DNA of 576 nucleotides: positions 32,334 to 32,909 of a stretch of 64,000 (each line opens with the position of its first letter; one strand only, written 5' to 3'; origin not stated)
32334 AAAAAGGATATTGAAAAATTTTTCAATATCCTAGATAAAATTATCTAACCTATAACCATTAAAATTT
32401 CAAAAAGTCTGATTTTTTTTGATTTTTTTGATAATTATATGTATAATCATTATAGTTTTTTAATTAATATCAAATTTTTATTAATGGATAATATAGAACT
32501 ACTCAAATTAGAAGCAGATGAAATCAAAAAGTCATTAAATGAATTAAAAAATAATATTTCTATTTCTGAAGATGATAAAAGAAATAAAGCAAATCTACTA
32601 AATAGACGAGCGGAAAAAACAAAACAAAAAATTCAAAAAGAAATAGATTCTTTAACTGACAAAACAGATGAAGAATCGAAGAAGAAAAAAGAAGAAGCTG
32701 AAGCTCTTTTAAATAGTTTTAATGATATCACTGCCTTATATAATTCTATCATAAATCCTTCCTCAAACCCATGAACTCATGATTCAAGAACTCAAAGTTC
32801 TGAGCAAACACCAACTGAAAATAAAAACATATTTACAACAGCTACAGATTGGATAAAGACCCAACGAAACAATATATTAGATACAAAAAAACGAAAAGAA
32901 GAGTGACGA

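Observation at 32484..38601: Cluster of four paralogous modular genes: a shared coiled-coil N-module and membrane hairpin, with interchangeable muralytic-looking C-domains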

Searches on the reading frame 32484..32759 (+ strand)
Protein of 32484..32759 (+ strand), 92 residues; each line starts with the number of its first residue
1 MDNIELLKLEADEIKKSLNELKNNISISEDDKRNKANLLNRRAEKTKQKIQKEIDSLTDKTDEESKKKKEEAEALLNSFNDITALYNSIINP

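Call 40: find_related_loci(query=A5, collection=genome_contigs, flank=10000)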
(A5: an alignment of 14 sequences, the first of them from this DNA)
Query A5 (92 aa) in genome_contigs; peptide patterns used: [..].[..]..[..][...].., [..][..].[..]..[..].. (x = any residue, [..] = any of these).
600 stretches matched a pattern (row limit reached: there are more); 3 encode a relative of the query (tblastn E <= 1e-3); 3 distinct loci.
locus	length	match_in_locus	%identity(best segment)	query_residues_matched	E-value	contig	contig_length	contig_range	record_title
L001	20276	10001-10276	63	1-92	6e-29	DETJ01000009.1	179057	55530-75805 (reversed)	MAG TPA_asm: Patescibacteria group bacterium UBA3291 UBA3291_contig_8438, whole genome shotgun sequence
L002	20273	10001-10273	59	2-92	3e-28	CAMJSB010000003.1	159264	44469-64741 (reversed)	MAG: uncultured bacterium isolate SRR12081292_bin.31_metaWRAP_v1.3_MAG genome assembly, contig: ERZ12289771.37, whole ge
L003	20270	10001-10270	57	3-92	4e-27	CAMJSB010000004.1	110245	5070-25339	MAG: uncultured bacterium isolate SRR12081292_bin.31_metaWRAP_v1.3_MAG genome assembly, contig: ERZ12289771.100, whole g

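Call 69: find_related_loci(query=A5, collection=viral_contigs, flank=10000)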
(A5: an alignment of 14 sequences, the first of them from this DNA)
Query A5 (92 aa) in viral_contigs; peptide patterns used: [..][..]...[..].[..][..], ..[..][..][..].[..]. (x = any residue, [..] = any of these).
387 stretches matched a pattern, but none encodes a relative of the query by tblastn (E <= 1e-3).

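Call 70: find_related_loci(query=A5, collection=metagenome_contigs, flank=10000)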
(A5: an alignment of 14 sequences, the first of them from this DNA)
Query A5 (92 aa) in metagenome_contigs; peptide patterns used: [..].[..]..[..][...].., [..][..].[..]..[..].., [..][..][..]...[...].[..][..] (x = any residue, [..] = any of these).
600 stretches matched a pattern (row limit reached: there are more); 13 encode a relative of the query (tblastn E <= 1e-3); 13 distinct loci.
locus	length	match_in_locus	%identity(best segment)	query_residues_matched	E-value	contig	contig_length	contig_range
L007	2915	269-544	60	1-92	4e-30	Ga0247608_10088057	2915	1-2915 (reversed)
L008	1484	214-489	63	1-92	4e-29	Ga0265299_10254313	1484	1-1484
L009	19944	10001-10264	63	4-91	8e-28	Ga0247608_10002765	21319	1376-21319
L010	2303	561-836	60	1-92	2e-27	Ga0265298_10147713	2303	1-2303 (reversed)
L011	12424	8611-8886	54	1-92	6e-26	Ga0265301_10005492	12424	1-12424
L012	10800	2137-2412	66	1-92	6e-25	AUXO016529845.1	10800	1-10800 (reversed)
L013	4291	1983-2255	67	1-91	3e-24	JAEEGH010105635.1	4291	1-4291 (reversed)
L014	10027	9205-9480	64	1-92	7e-24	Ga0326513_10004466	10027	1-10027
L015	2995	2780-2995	65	1-72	6e-21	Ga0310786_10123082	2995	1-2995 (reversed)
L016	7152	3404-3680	56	1-92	3e-20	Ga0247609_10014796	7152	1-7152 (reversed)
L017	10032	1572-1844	57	1-91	5e-20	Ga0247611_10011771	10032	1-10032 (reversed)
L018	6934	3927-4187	63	5-91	4e-19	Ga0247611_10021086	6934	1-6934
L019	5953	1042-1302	63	5-91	4e-19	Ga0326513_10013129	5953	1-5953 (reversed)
